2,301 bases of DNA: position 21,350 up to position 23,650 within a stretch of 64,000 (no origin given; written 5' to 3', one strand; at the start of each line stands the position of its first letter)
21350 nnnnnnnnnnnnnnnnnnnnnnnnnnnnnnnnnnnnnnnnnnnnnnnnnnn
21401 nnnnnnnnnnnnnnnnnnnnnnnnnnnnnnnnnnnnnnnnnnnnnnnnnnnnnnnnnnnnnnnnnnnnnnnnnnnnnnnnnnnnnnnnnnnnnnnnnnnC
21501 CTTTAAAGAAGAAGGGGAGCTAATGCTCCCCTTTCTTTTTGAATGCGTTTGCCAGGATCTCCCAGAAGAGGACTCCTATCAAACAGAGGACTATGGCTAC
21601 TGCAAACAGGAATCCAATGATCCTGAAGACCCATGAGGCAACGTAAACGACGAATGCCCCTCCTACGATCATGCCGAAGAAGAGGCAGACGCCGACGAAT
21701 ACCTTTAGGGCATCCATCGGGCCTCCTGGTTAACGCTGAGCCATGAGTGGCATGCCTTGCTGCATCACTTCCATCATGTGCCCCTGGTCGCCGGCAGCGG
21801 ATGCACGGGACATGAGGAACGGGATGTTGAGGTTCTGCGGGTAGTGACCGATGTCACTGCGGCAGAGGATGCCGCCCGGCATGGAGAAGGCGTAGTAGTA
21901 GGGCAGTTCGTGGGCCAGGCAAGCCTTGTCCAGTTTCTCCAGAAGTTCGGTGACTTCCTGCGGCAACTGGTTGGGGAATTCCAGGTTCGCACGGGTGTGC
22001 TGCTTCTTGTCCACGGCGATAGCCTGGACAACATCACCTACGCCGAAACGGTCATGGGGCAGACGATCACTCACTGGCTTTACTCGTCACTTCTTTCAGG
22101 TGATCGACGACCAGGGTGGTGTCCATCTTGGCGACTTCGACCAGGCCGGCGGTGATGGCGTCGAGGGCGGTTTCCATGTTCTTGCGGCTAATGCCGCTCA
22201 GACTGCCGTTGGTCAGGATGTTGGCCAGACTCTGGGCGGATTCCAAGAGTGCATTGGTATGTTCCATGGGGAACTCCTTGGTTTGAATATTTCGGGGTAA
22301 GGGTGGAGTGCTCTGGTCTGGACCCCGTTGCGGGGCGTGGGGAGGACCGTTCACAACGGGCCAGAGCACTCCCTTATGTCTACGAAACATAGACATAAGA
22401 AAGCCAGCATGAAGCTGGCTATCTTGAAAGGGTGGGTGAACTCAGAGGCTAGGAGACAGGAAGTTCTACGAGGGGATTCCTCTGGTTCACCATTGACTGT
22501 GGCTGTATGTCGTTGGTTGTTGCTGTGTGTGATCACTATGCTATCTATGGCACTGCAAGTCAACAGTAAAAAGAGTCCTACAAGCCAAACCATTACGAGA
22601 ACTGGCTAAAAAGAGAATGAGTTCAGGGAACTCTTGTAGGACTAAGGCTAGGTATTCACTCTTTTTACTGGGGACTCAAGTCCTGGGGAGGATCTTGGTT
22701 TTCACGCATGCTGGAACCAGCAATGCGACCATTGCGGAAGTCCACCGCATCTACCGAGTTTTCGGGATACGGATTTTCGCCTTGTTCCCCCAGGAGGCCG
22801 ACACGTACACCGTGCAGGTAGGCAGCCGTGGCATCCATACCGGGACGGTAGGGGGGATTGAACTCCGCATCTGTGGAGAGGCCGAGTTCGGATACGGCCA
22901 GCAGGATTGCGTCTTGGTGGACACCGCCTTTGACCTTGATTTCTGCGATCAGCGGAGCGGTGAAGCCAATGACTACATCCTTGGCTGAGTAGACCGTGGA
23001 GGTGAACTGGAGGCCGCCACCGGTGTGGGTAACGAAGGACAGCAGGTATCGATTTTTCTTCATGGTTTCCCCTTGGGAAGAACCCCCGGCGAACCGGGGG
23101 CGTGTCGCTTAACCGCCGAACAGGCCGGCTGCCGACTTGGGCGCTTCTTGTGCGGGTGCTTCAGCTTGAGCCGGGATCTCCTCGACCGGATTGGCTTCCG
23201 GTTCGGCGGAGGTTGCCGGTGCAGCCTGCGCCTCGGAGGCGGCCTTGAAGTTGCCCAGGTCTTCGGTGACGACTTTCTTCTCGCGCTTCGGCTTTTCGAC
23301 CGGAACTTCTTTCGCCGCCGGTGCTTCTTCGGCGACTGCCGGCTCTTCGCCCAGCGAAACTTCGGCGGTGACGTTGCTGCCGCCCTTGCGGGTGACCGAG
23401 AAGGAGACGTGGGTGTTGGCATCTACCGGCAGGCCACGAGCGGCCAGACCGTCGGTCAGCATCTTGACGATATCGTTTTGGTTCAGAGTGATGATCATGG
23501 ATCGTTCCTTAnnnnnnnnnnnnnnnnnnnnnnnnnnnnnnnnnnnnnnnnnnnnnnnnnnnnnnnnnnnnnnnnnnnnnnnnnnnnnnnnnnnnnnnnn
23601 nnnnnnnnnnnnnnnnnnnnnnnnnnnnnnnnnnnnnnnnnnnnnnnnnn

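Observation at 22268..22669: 400-nt noncoding stretch packed with five long perfect hairpins inside an operon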

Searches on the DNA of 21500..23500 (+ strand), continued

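Call 31: get_annotated_region(hit=H92, flank=600)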
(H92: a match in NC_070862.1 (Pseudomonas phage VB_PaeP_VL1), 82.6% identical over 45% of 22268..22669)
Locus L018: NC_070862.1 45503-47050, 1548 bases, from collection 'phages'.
description: Pseudomonas phage VB_PaeS_VL1, complete genome.
organism: Pseudomonas phage VB_PaeP_VL1 (NCBI taxid 2894395)
taxonomy: Viruses; Duplodnaviria; Heunggongvirae; Uroviricota; Caudoviricetes; Schitoviridae; Migulavirinae; Litunavirus
host: Pseudomonas aeruginosa ATCC27853; source: sewage; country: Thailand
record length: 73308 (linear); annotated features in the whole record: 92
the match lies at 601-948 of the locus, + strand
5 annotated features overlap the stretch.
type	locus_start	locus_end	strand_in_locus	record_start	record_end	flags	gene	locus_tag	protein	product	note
CDS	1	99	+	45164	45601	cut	-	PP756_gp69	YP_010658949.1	hypothetical protein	hypothetical protein vB_PaeS_VL1_69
CDS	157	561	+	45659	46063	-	-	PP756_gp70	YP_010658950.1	hypothetical protein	hypothetical protein vB_PaeS_VL1_70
CDS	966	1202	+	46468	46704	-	-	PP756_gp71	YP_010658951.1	hypothetical protein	hypothetical protein vB_PaeS_VL1_71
CDS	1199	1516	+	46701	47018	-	-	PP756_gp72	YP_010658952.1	hypothetical protein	hypothetical protein vB_PaeS_VL1_72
CDS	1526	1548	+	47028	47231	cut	-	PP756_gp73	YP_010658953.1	hypothetical protein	hypothetical protein vB_PaeS_VL1_73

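Call 32: get_annotated_region(hit=H63, flank=600)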
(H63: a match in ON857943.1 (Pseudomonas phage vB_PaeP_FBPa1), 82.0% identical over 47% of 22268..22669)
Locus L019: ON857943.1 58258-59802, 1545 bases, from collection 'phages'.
description: Pseudomonas phage vB_PaeP_FBPa1, complete genome.
organism: Pseudomonas phage vB_PaeP_FBPa1 (NCBI taxid 2969610)
taxonomy: Viruses; Duplodnaviria; Heunggongvirae; Uroviricota; Caudoviricetes; Schitoviridae; Migulavirinae; Litunavirus
host: Pseudomonas sp.; source: -; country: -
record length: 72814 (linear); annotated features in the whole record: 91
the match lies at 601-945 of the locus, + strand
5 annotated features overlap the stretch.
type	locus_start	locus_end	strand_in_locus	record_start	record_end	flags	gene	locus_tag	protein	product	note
CDS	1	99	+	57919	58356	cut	-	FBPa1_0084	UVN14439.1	hypothetical protein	-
CDS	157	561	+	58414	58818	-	-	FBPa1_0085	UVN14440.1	hypothetical protein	-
CDS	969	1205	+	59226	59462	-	-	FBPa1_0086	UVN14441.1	hypothetical protein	-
CDS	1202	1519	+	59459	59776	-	-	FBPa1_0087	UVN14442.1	hypothetical protein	-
CDS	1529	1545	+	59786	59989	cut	-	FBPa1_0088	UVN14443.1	hypothetical protein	-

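Call 33: get_annotated_region(hit=H91, flank=600)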
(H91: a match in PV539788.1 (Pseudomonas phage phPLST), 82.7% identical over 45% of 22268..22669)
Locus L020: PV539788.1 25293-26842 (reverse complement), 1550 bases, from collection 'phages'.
description: Pseudomonas phage phPLST, complete genome.
organism: Pseudomonas phage phPLST (NCBI taxid 3417224)
taxonomy: Viruses; Duplodnaviria; Heunggongvirae; Uroviricota; Caudoviricetes; Schitoviridae; Migulavirinae; Litunavirus
host: Pseudomonas aeruginosa; source: communal wastewater; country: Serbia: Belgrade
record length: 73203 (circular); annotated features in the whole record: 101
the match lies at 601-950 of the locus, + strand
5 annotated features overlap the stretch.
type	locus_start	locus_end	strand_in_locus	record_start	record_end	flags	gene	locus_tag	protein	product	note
CDS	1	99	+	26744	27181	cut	-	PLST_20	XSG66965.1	hypothetical protein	20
CDS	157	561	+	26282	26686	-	-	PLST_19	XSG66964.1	hypothetical protein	19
CDS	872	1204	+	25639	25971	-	-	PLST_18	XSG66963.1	hypothetical protein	18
CDS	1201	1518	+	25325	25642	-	-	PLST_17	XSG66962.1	hypothetical protein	17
CDS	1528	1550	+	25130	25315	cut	-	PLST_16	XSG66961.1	hypothetical protein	16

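Call 34: get_annotated_region(hit=H7, flank=100)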
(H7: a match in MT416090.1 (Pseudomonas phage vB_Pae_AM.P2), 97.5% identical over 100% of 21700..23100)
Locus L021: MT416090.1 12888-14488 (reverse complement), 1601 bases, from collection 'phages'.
description: Pseudomonas phage vB_Pae_AM.P2, complete genome.
organism: Pseudomonas phage vB_Pae_AM.P2 (NCBI taxid 2731695)
taxonomy: Viruses; Duplodnaviria; Heunggongvirae; Uroviricota; Caudoviricetes; Schitoviridae; Migulavirinae; Luzseptimavirus; Luzseptimavirus KPP21
host: Pseudomonas aeruginosa; source: sewage wastewater; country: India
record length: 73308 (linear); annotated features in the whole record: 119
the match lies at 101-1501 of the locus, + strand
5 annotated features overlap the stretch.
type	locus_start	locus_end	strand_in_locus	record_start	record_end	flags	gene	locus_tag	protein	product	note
CDS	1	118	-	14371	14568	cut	-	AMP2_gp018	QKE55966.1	hypothetical protein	-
CDS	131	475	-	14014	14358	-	-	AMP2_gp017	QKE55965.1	hypothetical protein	-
CDS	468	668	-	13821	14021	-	-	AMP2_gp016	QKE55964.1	hypothetical protein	-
CDS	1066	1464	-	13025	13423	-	-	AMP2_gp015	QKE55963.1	hypothetical protein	-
CDS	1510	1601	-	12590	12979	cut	-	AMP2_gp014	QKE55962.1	hypothetical protein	-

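Call 35: get_annotated_region(hit=H93, flank=600)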
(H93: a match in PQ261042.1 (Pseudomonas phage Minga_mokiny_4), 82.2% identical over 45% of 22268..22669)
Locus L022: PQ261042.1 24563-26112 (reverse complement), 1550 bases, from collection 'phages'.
description: Pseudomonas phage Minga_mokiny_4, complete genome.
organism: Pseudomonas phage Minga_mokiny_4 (NCBI taxid 3385174)
taxonomy: Viruses; Duplodnaviria; Heunggongvirae; Uroviricota; Caudoviricetes; Schitoviridae; Migulavirinae; Litunavirus
host: Pseudomonas aeruginosa; source: wastewater; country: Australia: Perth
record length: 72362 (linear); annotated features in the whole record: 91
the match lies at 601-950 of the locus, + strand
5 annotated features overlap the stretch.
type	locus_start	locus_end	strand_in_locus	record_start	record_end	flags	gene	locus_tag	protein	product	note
CDS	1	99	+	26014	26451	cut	-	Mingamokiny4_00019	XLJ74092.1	hypothetical protein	-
CDS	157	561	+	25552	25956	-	-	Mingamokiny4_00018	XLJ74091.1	hypothetical protein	-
CDS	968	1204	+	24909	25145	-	-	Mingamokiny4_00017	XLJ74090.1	hypothetical protein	-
CDS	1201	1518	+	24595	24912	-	-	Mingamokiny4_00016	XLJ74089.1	hypothetical protein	-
CDS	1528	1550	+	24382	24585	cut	-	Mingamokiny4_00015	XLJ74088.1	hypothetical protein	-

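Call 60: search_rna_families(source=window, start=22260, end=22680, threshold=evalue, max_evalue=10)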
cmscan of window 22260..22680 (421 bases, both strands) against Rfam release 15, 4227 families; matches with E-value up to 10: 3.
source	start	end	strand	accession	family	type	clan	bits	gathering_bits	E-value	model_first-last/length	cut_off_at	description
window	22449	22562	-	RF02114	FAM13A-AS1_1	Gene; lncRNA;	-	15.9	70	2.4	1-118/118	no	FAM13A antisense RNA 1 conserved region 1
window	22556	22667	+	RF03146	RAGATH-9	Gene; sRNA;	-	15.8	75.2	2.9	1-173/173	no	RAGATH-9 RNA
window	22300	22376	+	RF03475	mir-2387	Gene; miRNA;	-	15.8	93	7.1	1-78/78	no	mir-2387 microRNA precursor family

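Call 71: build_rna_model(alignment_id=A1, structure=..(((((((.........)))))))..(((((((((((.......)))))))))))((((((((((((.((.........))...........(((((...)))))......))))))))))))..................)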
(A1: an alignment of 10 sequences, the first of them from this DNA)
Model R1 built from alignment A1 (10 sequences, 142 columns); structure: as given.
model positions 139; base pairs 37; branch points 3; effective number of sequences 0.96; information 0.591 bits per position. Calibrated on 0.2 Mb of random sequence (short: E-values are rough).
structure used (alignment columns):
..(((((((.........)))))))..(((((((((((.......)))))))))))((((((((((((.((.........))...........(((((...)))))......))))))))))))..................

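Call 72: search_with_rna_model(model_id=R1, sources=[window, L024, L025, L026, L027], max_evalue=10)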
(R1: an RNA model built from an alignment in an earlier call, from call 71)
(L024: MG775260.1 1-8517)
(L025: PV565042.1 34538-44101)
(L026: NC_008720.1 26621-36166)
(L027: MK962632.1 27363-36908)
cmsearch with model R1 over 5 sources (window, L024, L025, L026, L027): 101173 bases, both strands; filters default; matches with E-value up to 10: 4.
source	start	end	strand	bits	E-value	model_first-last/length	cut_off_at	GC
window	22288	22422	-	143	3.2e-33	1-139/139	no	0.56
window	22260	22389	+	17.3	0.014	1-139/139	no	0.57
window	15490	15524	+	7.8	3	68-105/139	no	0.6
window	30097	30120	+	5.9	8.5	81-104/139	no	0.67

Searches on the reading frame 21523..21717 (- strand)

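Call 41: search_protein_families(library=phrogs, proteins=[window:21523-21717:-], max_evalue=0.01)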
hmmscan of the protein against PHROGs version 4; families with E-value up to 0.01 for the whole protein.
window:21523-21717:- (65 aa): 1 family
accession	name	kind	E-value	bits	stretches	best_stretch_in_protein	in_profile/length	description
phrog_8152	-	unknown function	6.7e-31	107.1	1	1-65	1-65/67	-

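Call 42: search_protein_families(library=pfam, proteins=[window:21523-21717:-], max_evalue=0.1)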
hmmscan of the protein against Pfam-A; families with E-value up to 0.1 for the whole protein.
window:21523-21717:- (65 aa): 0 families

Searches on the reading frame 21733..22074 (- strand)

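Call 41: search_protein_families(library=phrogs, proteins=[window:21733-22074:-], max_evalue=0.01)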
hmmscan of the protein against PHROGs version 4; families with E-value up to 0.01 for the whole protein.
window:21733-22074:- (114 aa): 1 family
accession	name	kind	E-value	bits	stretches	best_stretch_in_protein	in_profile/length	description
phrog_7891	-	unknown function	7.6e-54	181.4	1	10-114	1-105/105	-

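Call 42: search_protein_families(library=pfam, proteins=[window:21733-22074:-], max_evalue=0.1)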
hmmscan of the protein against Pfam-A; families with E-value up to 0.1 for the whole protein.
window:21733-22074:- (114 aa): 0 families

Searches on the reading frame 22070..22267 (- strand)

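Call 41: search_protein_families(library=phrogs, proteins=[window:22070-22267:-], max_evalue=0.01)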
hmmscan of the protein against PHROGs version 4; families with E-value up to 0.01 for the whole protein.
window:22070-22267:- (66 aa): 1 family
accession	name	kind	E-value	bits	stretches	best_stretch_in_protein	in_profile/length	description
phrog_32001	-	unknown function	3.7e-44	149.8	1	1-66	1-66/66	-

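Call 42: search_protein_families(library=pfam, proteins=[window:22070-22267:-], max_evalue=0.1)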
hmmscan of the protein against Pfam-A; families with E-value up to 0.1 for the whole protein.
window:22070-22267:- (66 aa): 1 family
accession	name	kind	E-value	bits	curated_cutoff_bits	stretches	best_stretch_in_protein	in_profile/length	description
PF02548.21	Pantoate_transf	-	0.029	14.2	28.7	1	30-61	18-49/259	Ketopantoate hydroxymethyltransferase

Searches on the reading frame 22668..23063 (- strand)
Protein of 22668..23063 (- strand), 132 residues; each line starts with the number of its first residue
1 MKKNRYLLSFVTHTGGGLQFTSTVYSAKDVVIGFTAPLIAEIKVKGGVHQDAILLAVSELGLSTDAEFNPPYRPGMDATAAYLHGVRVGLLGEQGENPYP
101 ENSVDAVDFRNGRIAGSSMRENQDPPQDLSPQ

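Call 23: find_related_loci(query=window:22668-23063:-, collection=viral_contigs, flank=2500)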
Query window:22668-23063:- (132 aa) in viral_contigs; peptide patterns used: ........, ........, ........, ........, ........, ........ (x = any residue, [..] = any of these).
11 stretches matched a pattern; 2 encode a relative of the query (tblastn E <= 1e-3); 2 distinct loci.
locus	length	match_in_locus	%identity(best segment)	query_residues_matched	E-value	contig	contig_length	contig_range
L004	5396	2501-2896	99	1-132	2e-88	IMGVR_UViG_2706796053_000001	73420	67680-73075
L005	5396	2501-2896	92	1-132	5e-84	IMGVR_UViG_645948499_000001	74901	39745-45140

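Call 41: search_protein_families(library=phrogs, proteins=[window:22668-23063:-], max_evalue=0.01)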
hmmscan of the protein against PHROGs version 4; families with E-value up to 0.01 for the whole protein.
window:22668-23063:- (132 aa): 1 family
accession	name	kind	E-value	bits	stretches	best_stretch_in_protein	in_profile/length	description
phrog_7212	-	unknown function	2.5e-63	213.1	1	1-132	2-133/133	-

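Call 42: search_protein_families(library=pfam, proteins=[window:22668-23063:-], max_evalue=0.1)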
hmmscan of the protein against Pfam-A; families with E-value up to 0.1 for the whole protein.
window:22668-23063:- (132 aa): 0 families

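Call 48: search_dna_similar(query=window:22668-23063:-, collection=phages, mode=protein, rows=spread, max_rows=40, max_evalue=0.001)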
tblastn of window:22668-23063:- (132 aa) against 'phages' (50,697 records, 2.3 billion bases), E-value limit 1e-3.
Records with a match: 81; places in all: 81; records where one place covers at least 80% of the query: 81.
Best place of each record, by identity: >=99% 6; 95-99% 1; 90-95% 2; <60% 72.
By first word of the organism name: Pseudomonas 79; Photobacterium 2.
By host as written in the record: Pseudomonas aeruginosa 35; Pseudomonas aeruginosa PAO1 11; Pseudomonas aeruginosa ATCC 27853 10; - 4; Pseudomonas sp. 4; Pseudomonas aeruginosa ATCC27853 3; Pseduomonas aeruginosa 2; Photobacterium damselae 2; and 8 more.
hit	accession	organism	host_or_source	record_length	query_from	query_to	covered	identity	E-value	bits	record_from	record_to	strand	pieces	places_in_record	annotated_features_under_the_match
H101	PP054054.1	Pseudomonas phage Ka4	Pseudomonas aeruginosa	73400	1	132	100%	99.2%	3e-83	270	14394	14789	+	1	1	hypothetical protein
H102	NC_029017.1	Pseudomonas phage KPP21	Pseduomonas aeruginosa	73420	1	132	100%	99.2%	3e-83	270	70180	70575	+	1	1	hypothetical protein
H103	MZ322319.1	Pseudomonas phage vB_Pae-PA152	Pseudomonas aeruginosa ATCC 27853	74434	1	132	100%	99.2%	3e-83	270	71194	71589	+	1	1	hypothetical protein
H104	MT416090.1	Pseudomonas phage vB_Pae_AM.P2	Pseudomonas aeruginosa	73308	1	132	100%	98.5%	9e-83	269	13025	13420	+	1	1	hypothetical protein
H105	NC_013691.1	Pseudomonas phage LUZ7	Pseudomonas aeruginosa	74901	1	132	100%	92.4%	8e-79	257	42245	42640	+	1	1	hypothetical protein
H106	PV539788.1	Pseudomonas phage phPLST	Pseudomonas aeruginosa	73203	3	132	98%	56.5%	2e-40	147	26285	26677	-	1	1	hypothetical protein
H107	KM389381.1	Pseudomonas phage PEV31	-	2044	3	132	98%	55.7%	3e-40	146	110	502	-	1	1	record has no annotation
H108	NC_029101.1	Pseudomonas phage YH30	Pseudomonas aeruginosa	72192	3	132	98%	55.7%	6e-40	146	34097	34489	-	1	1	hypothetical protein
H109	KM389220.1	Pseudomonas phage PEV32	-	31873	3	132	98%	55.7%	6e-40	146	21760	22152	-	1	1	record has no annotation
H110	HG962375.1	Pseudomonas phage vB_PaeP_C2-10_Ab09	Pseudomonas aeruginosa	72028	3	132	98%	55.7%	6e-40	146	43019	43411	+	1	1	ORF62: hypothetical protein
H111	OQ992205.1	Pseudomonas phage vB_PaeP_YL2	Pseudomonas aeruginosa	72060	3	132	98%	55.7%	6e-40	146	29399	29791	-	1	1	hypothetical protein (x2)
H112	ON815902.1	Pseudomonas phage vB_PaeP_4032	Pseudomonas aeruginosa ATCC 15442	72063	3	132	98%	55.7%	6e-40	146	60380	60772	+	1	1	hypothetical protein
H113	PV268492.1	Pseudomonas phage vB_Pae_BCPPae_004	Pseudomonas aeruginosa 017/8-10/R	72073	3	132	98%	55.7%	6e-40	146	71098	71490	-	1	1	hypothetical protein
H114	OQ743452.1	Pseudomonas phage PaVOB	Pseudomonas aeruginosa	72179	3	132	98%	55.7%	6e-40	146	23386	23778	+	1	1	hypothetical protein (x3)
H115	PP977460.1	Pseudomonas phage vB_PaeP_4024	Pseudomonas aeruginosa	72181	3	132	98%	55.7%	6e-40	146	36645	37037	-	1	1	record has no annotation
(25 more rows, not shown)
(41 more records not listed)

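Call 74: find_related_loci(query=A2, collection=metagenome_contigs, flank=2000)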
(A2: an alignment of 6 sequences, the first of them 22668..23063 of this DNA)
Query A2 (132 aa) in metagenome_contigs; peptide patterns used: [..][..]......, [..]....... (x = any residue, [..] = any of these).
70 stretches matched a pattern; 1 encode a relative of the query (tblastn E <= 1e-3); 1 distinct loci.
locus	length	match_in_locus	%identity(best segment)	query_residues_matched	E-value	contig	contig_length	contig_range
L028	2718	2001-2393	56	3-132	6e-46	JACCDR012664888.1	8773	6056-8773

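Call 75: find_related_loci(query=A2, collection=viral_contigs, flank=2000)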
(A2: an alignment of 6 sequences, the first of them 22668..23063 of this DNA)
Query A2 (132 aa) in viral_contigs; peptide patterns used: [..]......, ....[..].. (x = any residue, [..] = any of these).
78 stretches matched a pattern; 7 encode a relative of the query (tblastn E <= 1e-3); 7 distinct loci.
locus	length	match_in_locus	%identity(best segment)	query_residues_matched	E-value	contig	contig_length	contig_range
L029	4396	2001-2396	99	1-132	5e-88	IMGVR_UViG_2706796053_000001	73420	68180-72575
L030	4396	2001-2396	92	1-132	1e-83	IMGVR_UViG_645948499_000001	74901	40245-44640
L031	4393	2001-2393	56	3-132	1e-44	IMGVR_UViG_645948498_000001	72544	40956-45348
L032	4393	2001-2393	56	3-132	1e-44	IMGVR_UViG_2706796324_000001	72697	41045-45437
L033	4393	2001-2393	56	3-132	1e-44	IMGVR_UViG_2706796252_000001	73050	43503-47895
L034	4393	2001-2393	56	3-132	2e-44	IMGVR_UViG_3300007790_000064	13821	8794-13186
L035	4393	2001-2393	56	3-132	1e-44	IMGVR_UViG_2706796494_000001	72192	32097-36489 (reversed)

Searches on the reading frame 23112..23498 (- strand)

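Call 41: search_protein_families(library=phrogs, proteins=[window:23112-23498:-], max_evalue=0.01)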
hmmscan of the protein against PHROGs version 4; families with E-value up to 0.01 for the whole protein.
window:23112-23498:- (129 aa): 3 families
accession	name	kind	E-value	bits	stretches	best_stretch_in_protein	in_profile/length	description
phrog_7564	-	unknown function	1.3e-44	152.8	1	1-128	1-145/145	-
phrog_14238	-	DNA, RNA and nucleotide metabolism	0.00018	21.9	1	1-128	145-274/311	RusA-like Holliday junction resolvase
phrog_36189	-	unknown function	0.0058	17.8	1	1-51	1-52/80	-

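Call 42: search_protein_families(library=pfam, proteins=[window:23112-23498:-], max_evalue=0.1)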
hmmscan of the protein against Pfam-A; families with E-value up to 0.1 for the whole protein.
window:23112-23498:- (129 aa): 0 families
